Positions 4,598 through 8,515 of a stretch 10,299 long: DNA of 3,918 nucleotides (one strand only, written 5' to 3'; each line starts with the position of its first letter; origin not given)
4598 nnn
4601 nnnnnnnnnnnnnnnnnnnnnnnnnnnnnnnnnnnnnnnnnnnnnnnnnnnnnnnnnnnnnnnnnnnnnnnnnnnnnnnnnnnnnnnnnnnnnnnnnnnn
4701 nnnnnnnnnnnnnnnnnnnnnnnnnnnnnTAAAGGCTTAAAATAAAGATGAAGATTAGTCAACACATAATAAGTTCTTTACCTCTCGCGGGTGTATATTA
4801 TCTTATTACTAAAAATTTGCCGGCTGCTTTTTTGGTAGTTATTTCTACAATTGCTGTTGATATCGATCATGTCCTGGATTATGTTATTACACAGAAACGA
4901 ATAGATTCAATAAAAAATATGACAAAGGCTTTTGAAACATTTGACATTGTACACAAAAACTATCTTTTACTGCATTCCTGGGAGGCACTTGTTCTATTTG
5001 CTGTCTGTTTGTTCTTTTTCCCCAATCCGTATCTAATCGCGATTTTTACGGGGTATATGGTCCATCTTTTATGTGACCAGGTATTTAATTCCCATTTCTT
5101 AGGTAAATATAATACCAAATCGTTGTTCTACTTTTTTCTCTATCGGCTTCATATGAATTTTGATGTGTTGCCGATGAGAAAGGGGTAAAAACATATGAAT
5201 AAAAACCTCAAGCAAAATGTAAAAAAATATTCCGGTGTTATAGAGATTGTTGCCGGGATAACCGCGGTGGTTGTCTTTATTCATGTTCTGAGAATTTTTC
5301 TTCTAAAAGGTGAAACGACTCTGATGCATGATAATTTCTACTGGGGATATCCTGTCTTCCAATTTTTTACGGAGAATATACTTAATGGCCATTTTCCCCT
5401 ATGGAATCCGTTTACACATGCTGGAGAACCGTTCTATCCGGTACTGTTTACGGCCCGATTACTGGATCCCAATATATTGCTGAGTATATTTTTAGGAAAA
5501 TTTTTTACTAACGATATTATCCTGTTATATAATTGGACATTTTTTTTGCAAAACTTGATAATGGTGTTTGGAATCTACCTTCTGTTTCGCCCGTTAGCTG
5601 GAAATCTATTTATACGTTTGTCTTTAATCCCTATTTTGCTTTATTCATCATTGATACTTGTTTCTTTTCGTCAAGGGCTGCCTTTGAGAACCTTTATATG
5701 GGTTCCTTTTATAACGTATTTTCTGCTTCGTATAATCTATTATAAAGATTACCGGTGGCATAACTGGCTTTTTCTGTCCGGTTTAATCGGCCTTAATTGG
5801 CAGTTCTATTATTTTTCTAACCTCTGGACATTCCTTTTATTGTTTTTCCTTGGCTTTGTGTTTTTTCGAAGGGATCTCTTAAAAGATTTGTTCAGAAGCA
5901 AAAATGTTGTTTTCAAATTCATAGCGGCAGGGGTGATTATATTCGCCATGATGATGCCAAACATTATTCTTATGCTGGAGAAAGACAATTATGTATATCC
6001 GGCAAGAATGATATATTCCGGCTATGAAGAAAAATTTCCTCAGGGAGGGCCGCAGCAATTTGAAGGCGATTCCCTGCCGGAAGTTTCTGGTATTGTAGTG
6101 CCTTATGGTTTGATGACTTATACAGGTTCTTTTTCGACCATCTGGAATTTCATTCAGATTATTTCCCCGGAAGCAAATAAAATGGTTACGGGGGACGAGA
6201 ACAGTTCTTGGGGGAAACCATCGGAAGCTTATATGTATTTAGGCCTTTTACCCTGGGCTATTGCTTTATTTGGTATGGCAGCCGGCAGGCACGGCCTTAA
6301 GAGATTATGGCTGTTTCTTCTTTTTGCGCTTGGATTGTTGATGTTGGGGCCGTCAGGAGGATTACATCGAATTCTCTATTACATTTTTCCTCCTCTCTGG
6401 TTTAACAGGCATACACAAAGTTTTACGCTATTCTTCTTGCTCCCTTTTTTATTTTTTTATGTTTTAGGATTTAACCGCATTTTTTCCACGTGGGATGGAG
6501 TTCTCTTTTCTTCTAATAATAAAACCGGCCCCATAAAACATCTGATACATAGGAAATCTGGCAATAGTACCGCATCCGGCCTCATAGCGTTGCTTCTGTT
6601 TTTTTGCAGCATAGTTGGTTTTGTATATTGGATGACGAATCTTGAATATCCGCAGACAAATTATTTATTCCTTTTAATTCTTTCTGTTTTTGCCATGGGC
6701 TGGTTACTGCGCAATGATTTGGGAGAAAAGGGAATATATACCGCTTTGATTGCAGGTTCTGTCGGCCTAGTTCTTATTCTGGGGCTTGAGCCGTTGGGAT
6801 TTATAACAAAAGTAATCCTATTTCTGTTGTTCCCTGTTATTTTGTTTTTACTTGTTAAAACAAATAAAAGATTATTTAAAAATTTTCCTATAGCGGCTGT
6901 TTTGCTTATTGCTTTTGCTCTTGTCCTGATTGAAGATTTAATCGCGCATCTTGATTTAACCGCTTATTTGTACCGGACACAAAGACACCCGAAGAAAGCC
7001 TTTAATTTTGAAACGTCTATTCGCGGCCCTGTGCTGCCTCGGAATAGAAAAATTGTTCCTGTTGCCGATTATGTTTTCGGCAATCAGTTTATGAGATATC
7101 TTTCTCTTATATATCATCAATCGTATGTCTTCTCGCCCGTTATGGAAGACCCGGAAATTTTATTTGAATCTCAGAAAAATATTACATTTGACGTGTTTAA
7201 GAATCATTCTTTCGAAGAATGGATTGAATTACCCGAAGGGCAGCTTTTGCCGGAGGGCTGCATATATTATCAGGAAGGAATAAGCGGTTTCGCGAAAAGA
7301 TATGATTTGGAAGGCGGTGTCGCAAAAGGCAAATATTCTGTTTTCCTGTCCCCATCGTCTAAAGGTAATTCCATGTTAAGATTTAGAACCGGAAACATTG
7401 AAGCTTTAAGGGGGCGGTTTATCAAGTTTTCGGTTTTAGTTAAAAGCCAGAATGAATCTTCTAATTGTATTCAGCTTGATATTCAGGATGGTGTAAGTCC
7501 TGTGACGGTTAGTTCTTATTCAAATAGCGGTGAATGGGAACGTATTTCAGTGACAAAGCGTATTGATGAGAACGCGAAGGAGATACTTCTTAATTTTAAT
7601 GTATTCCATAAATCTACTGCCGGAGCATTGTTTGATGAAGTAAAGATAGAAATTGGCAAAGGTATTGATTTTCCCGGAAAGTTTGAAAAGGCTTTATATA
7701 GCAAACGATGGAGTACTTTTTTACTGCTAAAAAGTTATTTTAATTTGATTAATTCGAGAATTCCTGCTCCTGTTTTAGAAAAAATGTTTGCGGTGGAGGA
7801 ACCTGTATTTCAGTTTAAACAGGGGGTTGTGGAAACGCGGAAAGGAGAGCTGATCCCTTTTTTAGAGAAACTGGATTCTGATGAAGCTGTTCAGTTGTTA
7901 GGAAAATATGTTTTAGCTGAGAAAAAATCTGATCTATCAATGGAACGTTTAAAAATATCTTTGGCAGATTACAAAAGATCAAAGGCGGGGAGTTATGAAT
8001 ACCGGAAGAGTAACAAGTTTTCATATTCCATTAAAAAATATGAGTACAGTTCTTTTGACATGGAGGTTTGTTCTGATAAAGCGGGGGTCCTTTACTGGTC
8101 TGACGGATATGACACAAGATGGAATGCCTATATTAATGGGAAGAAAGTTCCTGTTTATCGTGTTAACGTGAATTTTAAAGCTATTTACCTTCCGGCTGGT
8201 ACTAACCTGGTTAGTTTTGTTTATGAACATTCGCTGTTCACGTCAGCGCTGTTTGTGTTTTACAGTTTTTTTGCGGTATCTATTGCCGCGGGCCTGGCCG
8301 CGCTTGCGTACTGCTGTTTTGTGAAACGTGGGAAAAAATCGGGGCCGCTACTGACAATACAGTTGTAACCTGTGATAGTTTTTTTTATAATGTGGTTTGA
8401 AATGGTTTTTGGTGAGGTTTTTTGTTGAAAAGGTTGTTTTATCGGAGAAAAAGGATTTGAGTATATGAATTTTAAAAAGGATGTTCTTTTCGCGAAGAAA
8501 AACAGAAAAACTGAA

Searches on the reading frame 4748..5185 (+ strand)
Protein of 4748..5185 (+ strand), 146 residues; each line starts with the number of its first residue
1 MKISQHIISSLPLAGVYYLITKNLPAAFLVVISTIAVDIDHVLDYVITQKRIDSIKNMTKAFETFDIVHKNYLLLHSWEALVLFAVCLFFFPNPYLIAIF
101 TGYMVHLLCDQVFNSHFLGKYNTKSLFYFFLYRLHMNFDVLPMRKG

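Call 3: search_protein_families(library=pfam, proteins=[window:4748-5185:+], max_evalue=0.01)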
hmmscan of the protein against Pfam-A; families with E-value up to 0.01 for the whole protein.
window:4748-5185:+ (146 aa): 2 families
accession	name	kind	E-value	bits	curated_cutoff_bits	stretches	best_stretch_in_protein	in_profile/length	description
PF04307.19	YdjM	-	5.3e-05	23.2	29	1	1-112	1-108/176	YdjM inner membrane protein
PF19617.4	DUF6122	-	0.002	19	27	0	6-112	11-97/102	Family of unknown function (DUF6122)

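Call 4: search_protein_families(library=ncbifam, proteins=[window:4748-5185:+], max_evalue=0.01)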
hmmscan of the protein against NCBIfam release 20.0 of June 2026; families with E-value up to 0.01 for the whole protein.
window:4748-5185:+ (146 aa): 0 families

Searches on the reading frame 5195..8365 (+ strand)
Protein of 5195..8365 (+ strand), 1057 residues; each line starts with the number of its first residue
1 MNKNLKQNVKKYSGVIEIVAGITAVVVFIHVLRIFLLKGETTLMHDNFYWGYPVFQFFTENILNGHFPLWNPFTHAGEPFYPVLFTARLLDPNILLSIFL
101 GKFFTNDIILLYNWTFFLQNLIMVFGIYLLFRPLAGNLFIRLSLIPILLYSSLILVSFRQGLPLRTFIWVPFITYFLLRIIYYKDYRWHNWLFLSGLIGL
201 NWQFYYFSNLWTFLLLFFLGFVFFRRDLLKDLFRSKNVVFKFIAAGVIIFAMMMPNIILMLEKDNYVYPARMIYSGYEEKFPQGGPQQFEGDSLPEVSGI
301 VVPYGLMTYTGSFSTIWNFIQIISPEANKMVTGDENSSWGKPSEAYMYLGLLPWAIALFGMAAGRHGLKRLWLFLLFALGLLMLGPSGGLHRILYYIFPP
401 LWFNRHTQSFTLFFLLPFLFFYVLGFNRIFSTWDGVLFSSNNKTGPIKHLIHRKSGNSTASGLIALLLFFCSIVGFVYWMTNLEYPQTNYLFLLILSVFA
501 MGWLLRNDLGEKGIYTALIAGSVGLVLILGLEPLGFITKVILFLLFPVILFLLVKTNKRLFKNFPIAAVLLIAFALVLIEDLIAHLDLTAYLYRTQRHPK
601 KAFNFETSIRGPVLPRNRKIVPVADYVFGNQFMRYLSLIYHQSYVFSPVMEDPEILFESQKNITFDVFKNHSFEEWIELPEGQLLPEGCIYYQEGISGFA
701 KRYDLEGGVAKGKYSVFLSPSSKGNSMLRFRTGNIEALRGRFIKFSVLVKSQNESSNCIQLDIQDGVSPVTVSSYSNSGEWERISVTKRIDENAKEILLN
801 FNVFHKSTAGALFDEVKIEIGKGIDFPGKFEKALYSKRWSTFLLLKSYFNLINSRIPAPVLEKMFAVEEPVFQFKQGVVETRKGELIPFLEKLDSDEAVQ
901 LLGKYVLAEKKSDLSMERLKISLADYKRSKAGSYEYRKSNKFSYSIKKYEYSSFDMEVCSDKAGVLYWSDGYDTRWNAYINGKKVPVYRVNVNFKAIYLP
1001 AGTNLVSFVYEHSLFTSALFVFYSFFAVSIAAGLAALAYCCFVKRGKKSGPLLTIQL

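Call 3: search_protein_families(library=pfam, proteins=[window:5195-8365:+], max_evalue=0.01)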
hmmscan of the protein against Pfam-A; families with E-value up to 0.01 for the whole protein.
window:5195-8365:+ (1057 aa): 1 family
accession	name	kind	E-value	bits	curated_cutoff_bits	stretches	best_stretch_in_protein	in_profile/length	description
PF09586.16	YfhO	-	1.3e-08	34.2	28.5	1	911-1020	726-833/835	Bacterial membrane protein YfhO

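Call 4: search_protein_families(library=ncbifam, proteins=[window:5195-8365:+], max_evalue=0.01)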
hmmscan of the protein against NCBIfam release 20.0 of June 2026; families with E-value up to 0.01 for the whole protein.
window:5195-8365:+ (1057 aa): 0 families
